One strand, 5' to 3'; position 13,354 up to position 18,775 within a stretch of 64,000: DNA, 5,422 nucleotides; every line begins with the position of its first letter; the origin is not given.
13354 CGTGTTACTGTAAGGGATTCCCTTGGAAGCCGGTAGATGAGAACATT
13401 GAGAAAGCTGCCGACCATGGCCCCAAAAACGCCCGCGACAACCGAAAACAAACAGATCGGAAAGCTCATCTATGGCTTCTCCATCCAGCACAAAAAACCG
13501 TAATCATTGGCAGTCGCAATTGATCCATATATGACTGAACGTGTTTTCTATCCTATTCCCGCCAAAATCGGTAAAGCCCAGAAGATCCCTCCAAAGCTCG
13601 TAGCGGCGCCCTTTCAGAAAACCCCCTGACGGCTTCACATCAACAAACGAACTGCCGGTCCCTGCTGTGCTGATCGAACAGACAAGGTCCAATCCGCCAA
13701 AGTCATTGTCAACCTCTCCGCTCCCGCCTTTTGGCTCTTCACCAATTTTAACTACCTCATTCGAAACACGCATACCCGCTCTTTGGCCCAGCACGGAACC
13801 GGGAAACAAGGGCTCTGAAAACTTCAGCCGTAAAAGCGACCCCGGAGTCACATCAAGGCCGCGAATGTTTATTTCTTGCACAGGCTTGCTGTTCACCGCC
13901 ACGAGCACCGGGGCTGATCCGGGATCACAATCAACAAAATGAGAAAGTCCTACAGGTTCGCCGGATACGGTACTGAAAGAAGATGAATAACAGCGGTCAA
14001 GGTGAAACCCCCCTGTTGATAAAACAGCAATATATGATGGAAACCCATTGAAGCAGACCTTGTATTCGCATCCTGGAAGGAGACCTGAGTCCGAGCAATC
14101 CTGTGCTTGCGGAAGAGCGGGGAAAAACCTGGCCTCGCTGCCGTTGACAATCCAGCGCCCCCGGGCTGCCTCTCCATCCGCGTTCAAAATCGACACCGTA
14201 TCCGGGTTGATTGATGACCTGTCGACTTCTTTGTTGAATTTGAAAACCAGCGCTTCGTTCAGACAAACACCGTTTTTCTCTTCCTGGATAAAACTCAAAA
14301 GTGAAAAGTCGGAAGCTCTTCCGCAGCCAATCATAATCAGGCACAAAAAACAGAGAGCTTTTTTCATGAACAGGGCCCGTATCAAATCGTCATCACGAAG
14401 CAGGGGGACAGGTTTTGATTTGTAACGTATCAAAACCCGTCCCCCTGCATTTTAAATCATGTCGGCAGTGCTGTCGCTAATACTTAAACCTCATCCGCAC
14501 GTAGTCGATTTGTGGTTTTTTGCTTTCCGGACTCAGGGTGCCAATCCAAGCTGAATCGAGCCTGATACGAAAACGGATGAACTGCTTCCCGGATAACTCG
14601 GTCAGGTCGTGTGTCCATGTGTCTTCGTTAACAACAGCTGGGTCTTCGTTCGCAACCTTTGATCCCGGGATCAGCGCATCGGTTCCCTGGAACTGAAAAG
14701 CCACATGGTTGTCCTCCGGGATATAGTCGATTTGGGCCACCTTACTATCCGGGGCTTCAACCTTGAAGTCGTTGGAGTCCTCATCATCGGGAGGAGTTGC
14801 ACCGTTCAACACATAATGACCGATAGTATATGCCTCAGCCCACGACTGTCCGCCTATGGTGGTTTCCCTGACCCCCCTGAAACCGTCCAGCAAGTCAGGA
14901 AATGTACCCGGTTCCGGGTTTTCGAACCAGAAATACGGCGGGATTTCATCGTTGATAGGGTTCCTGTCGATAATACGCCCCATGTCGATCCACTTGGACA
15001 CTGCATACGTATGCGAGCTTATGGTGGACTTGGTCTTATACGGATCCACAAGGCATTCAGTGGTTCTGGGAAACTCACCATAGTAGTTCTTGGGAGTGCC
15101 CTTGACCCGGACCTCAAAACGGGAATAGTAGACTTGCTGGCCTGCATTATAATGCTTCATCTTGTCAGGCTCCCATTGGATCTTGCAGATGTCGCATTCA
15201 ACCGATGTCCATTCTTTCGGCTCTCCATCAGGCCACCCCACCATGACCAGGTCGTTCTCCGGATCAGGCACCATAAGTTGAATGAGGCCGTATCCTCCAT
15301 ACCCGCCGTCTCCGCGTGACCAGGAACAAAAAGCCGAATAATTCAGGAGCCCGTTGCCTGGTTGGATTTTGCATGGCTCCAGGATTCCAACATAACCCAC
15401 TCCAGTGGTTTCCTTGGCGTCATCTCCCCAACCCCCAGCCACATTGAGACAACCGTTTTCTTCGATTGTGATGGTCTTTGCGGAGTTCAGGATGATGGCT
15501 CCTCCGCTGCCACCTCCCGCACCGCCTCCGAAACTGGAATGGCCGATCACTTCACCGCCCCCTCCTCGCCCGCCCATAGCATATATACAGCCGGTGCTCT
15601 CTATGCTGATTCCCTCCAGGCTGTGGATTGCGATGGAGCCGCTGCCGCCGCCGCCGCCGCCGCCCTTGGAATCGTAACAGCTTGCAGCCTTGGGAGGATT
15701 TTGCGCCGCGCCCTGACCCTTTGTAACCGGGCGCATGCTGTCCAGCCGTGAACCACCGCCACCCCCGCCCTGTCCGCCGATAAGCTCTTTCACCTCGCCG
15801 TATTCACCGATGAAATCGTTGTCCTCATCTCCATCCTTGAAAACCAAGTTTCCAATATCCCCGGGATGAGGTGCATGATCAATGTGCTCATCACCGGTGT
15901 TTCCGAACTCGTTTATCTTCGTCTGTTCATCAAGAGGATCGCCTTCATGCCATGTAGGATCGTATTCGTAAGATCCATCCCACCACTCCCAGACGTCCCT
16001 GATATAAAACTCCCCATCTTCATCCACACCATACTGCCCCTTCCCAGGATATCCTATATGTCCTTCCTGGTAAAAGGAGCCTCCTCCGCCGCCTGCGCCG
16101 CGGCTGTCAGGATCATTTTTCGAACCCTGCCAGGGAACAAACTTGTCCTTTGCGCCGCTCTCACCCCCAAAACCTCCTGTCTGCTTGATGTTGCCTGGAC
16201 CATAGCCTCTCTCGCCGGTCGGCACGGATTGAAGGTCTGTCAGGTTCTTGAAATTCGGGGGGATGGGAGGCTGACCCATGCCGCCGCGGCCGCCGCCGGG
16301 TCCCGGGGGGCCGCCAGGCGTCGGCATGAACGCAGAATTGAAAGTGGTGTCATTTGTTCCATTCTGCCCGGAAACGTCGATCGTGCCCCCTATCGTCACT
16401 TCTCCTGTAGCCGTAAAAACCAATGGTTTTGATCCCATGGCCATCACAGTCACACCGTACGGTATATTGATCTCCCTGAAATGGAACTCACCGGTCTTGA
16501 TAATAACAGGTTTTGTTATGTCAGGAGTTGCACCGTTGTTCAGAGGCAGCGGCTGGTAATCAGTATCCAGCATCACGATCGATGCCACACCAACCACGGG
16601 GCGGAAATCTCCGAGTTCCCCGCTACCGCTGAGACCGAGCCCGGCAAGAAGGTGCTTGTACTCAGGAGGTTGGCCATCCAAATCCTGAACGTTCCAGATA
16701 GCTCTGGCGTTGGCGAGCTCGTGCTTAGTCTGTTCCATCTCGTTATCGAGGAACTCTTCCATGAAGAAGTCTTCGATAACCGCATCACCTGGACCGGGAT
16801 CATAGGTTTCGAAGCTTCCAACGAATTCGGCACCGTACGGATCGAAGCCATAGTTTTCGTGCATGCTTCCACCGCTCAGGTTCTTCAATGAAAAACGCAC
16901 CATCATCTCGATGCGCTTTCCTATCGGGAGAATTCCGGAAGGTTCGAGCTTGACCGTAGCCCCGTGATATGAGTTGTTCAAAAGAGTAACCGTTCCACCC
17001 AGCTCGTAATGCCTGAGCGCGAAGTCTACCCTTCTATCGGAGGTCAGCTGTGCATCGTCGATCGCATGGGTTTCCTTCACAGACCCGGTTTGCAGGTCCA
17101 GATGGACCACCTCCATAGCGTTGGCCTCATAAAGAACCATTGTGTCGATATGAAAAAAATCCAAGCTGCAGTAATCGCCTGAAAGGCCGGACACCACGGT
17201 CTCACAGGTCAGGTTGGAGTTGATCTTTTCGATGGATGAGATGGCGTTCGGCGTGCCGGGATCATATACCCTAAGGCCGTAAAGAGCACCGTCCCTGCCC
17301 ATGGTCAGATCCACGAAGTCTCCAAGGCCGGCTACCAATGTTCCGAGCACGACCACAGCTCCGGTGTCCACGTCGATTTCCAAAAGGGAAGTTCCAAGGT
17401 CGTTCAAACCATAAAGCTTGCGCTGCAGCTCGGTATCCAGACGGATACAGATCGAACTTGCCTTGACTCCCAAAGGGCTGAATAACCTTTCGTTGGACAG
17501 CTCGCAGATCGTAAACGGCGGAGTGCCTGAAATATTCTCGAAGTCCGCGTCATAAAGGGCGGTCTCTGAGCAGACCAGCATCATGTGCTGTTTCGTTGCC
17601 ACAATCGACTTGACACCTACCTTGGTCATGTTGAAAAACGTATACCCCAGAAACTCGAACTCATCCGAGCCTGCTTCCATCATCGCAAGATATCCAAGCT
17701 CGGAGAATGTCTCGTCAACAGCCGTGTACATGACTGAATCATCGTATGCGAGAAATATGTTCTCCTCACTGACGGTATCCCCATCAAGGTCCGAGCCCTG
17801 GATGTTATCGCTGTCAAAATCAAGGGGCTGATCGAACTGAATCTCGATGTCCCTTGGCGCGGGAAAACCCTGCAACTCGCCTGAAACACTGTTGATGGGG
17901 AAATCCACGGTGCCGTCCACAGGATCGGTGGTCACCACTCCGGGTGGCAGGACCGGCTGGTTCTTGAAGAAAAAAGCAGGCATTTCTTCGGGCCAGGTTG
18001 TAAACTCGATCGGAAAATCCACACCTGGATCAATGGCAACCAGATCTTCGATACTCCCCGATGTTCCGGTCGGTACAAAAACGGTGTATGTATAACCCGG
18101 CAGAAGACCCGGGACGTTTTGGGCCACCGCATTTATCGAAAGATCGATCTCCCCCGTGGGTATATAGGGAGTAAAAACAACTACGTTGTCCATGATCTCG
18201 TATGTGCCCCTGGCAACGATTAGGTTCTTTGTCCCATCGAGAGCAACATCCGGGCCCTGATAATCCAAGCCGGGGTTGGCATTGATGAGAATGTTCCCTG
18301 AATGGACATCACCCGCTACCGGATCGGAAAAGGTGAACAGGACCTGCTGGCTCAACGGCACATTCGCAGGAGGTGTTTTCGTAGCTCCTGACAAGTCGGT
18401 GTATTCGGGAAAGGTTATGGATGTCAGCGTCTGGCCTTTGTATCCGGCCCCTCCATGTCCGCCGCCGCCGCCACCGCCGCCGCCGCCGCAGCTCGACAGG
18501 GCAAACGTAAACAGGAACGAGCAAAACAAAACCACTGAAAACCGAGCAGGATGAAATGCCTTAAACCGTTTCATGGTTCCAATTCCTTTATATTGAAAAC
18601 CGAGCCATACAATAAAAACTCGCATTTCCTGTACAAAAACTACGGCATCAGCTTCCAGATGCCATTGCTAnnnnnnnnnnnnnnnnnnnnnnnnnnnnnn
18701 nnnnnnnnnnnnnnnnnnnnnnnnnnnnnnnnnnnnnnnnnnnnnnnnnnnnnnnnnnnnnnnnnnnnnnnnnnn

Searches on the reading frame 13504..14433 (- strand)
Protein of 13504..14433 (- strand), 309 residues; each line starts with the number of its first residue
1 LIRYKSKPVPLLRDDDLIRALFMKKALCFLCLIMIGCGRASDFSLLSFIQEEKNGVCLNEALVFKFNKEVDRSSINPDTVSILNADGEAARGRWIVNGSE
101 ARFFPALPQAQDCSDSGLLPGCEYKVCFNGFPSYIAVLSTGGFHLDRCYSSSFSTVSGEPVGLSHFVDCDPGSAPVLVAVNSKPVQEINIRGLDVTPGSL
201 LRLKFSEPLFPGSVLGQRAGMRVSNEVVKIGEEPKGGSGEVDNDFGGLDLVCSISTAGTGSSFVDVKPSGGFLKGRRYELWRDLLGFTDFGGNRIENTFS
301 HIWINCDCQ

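Call 28: search_protein_families(library=pfam, proteins=[window:13504-14433:-], max_evalue=0.001)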
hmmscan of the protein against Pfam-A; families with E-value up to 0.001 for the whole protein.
window:13504-14433:- (309 aa): 0 families
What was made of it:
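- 13504..14385 (-): Gene D: a ~293-aa fourth lipoprotein candidate (lipobox MIGC, no poly-Gly), lying between B and the prepilin peptidase gene. No Pfam hit (call 28).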

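Call 29: search_protein_families(library=ncbifam, proteins=[window:13504-14433:-], max_evalue=0.1)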
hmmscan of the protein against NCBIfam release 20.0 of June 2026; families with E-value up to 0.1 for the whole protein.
window:13504-14433:- (309 aa): 0 families

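Call 82: search_protein_families(library=phrogs, proteins=[window:13507-14385:-], max_evalue=0.1)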
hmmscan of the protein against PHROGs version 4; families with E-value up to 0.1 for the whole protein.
window:13507-14385:- (293 aa): 0 families

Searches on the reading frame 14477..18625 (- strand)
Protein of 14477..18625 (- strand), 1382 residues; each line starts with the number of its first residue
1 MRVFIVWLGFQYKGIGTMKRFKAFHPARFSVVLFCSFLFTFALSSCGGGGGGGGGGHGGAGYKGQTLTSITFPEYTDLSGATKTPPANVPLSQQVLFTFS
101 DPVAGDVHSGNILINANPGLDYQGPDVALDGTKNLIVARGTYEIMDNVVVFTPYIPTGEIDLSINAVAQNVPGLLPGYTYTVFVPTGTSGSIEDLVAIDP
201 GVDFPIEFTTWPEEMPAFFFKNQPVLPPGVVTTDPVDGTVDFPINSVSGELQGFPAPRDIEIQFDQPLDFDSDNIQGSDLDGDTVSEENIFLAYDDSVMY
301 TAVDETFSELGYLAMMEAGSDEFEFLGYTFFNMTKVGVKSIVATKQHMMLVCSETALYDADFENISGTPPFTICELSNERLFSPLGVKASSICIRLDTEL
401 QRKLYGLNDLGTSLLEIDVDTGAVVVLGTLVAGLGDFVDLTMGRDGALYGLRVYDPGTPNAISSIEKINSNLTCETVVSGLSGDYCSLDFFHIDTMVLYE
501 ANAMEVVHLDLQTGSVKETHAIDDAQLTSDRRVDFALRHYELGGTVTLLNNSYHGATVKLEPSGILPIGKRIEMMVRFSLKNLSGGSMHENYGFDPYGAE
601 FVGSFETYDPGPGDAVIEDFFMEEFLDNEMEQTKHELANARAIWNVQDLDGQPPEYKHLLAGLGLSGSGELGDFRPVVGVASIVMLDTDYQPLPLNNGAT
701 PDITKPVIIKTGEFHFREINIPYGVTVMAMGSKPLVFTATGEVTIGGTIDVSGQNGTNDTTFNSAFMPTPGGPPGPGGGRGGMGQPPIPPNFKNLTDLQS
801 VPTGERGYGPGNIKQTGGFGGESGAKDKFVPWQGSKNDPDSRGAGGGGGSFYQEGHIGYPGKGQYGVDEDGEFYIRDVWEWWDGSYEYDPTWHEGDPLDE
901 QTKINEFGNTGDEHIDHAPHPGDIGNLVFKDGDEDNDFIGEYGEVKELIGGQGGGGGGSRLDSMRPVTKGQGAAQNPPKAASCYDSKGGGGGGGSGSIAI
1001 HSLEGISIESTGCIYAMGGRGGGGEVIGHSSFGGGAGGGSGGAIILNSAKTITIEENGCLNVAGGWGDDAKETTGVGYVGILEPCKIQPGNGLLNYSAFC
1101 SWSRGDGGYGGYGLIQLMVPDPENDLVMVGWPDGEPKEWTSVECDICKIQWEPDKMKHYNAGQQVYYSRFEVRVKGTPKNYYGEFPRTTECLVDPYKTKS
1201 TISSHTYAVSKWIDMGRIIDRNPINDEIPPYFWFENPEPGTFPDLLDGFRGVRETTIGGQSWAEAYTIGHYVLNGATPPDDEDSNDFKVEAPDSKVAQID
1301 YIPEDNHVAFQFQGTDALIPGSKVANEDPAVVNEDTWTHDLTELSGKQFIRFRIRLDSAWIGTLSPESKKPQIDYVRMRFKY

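Call 10: search_protein_families(library=pfam, proteins=[window:14477-18625:-], max_evalue=0.1)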
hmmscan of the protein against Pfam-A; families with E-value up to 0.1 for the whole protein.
window:14477-18625:- (1382 aa): 1 family
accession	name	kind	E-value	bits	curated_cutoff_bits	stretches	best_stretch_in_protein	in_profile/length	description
PF13205.12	Big_5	-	0.0035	18.5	23.6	0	227-272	4-37/105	Bacterial Ig-like domain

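Call 16: list_cluster_members(proteins=[P0001, window:14480-18625:-, window:10107-12146:-, window:3017-4009:+, P0004, P0009])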
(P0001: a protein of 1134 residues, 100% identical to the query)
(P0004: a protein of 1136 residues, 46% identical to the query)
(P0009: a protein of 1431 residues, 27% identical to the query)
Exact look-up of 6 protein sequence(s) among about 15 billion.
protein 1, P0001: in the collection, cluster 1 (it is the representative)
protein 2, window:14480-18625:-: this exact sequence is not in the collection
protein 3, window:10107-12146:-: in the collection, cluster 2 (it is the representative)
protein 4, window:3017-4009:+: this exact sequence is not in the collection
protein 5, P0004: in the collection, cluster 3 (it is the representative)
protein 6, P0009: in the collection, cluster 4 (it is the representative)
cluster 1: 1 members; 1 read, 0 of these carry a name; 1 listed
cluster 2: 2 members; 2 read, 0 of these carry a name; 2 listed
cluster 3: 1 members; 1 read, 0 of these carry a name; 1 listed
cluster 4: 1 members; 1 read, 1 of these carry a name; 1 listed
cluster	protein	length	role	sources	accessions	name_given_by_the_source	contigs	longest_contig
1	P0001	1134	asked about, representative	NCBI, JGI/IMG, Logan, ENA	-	-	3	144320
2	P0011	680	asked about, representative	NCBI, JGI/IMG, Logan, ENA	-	-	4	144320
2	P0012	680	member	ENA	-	-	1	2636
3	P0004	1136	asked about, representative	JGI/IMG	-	-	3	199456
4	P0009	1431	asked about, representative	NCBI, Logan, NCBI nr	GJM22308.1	MAG: hypothetical protein DHS20C15_22230 [Planctomycetota bacterium]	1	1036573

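Call 17: find_homologous_proteins(query=window:14480-18625:-, max_evalue=0.001)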
Query window:14480-18625:- (1382 aa): 18 proteins with E <= 0.001 among 8000 candidates.
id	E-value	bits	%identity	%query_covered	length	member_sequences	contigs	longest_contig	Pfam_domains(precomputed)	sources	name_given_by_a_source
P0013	0.0e+0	3204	100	99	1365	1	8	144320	-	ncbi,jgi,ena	-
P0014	0.0e+0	1376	52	96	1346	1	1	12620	-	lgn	-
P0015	0.0e+0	1339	52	95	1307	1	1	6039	-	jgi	jgi:hypothetical protein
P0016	0.0e+0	1308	49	96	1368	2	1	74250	-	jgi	jgi:hypothetical protein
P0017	0.0e+0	1295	51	96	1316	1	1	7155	-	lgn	-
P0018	0.0e+0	1253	49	97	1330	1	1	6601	-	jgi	-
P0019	0.0e+0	1239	49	96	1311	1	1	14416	-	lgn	-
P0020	0.0e+0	1178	46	96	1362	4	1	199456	-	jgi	-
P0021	0.0e+0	1167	47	96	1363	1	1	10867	-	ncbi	ncbi:MAG: hypothetical protein ABIK28_01660 [Planctomycetota bacterium]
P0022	8.3e-287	973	55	59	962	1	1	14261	-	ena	-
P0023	3.6e-269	915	41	99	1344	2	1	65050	-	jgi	-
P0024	7.9e-257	874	40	95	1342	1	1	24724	-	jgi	jgi:hypothetical protein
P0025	2.3e-228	780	38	96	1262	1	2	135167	-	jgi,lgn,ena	-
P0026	5.8e-196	672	36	90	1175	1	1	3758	-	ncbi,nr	ncbi:MAG: hypothetical protein KJ645_00350, partial [Planctomycetes bacterium]|nr:hypothetical prote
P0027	1.8e-103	366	32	50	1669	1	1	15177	-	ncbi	-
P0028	2.4e-86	309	33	46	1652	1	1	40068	-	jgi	jgi:hypothetical protein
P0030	9.8e-9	52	27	16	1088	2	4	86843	-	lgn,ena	-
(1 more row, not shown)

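Call 29: search_protein_families(library=ncbifam, proteins=[window:14480-18625:-], max_evalue=0.1)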
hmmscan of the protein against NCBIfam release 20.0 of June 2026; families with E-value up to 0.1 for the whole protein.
window:14480-18625:- (1382 aa): 0 families

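Call 37: search_protein_families(library=pfam, alignment_id=A2, max_evalue=1)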
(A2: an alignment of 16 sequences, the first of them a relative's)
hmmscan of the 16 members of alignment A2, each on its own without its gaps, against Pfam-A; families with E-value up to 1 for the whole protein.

A. member 1, P0013 (1365 aa): 1 family
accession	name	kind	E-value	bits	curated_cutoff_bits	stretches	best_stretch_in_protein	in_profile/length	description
PF13205.12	Big_5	-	0.0034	18.5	23.6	0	210-255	4-37/105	Bacterial Ig-like domain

B. families by the number of members that match (of 16 scanned): 3 families
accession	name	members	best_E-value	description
PF13205.12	Big_5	7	0.0034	Bacterial Ig-like domain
PF21959.2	DUF6923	1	0.011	Repeat of unknown function (DUF6923)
PF14339.12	DUF4394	1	0.11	Domain of unknown function (DUF4394)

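Call 74: search_protein_families(library=pfam, proteins=[P0030], max_evalue=1)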
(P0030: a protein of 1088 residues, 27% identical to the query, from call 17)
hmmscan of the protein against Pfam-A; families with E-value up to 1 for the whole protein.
P0030 (1088 aa): 1 family
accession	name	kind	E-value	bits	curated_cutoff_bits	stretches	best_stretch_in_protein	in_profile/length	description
PF13205.12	Big_5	-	0.00022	22.4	23.6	0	69-175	15-105/105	Bacterial Ig-like domain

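Call 76: find_encoding_contigs(protein=P0028, flank=10000, max_places=1)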
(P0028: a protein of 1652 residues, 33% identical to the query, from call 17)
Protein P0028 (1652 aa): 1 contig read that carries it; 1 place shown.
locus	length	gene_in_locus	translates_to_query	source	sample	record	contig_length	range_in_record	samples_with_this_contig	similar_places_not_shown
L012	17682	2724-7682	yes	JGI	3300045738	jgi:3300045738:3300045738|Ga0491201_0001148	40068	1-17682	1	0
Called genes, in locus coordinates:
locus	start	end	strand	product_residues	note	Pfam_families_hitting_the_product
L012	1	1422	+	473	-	?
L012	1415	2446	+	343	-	PF02775:TPP_enzyme_C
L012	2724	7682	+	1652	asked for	-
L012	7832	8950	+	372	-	PF00149:Metallophos (weak)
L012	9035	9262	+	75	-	-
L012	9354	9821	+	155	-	-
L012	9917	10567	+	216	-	PF12840:HTH_20 (weak)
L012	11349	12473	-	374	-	PF00266:Aminotran_5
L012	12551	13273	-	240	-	PF00702:Hydrolase, PF12710:HAD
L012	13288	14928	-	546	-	PF00389:2-Hacid_dh, PF02826:2-Hacid_dh_C, PF19304:PGDH_inter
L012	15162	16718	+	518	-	PF04389:Peptidase_M28 (weak), PF01546:Peptidase_M20, PF07687:M20_dimer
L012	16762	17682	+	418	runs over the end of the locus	-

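Call 78: find_encoding_contigs(protein=P0025, flank=10000, max_places=1)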
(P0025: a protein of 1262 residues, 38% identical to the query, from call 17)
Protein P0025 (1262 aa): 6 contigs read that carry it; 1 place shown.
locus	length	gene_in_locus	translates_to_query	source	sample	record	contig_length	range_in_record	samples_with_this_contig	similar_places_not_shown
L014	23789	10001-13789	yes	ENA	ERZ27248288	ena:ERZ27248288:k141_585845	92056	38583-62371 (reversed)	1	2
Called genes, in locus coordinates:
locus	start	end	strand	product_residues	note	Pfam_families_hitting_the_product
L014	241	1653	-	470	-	PF00884:Sulfatase, PF01663:Phosphodiest (weak), PF16347:SGSH_C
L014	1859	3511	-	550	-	-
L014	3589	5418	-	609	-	PF14238:DUF4340, PF00254:FKBP_C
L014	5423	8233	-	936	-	PF12679:ABC2_membrane_2 (weak), PF12698:ABC2_membrane_3 (weak), PF23357:DUF7088, PF09822:ABC_transp_aux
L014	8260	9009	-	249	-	PF00005:ABC_tran, PF13304:AAA_21 (faint)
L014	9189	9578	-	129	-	PF06133:Com_YlbF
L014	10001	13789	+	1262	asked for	-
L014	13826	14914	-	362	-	-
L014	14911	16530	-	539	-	PF03023:MurJ, PF01554:MatE (weak)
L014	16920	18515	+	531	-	-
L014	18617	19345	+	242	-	PF10609:ParA (weak), PF13614:AAA_31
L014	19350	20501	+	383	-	PF13439:Glyco_transf_4, PF13579:Glyco_trans_4_4, PF00534:Glycos_transf_1, PF13692:Glyco_trans_1_4, PF13524:Glyco_trans_1_2 (weak)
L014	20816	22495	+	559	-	PF01663:Phosphodiest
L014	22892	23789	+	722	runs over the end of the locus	PF16697:Yop-YscD_cpl, PF00498:FHA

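Call 82: search_protein_families(library=phrogs, proteins=[P0013], max_evalue=0.1)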
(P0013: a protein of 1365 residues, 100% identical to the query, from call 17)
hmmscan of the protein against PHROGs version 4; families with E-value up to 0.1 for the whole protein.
P0013 (1365 aa): 1 family
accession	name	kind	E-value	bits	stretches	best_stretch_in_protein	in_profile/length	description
phrog_13336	-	unknown function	0.00044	20.7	1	930-1065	205-330/339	-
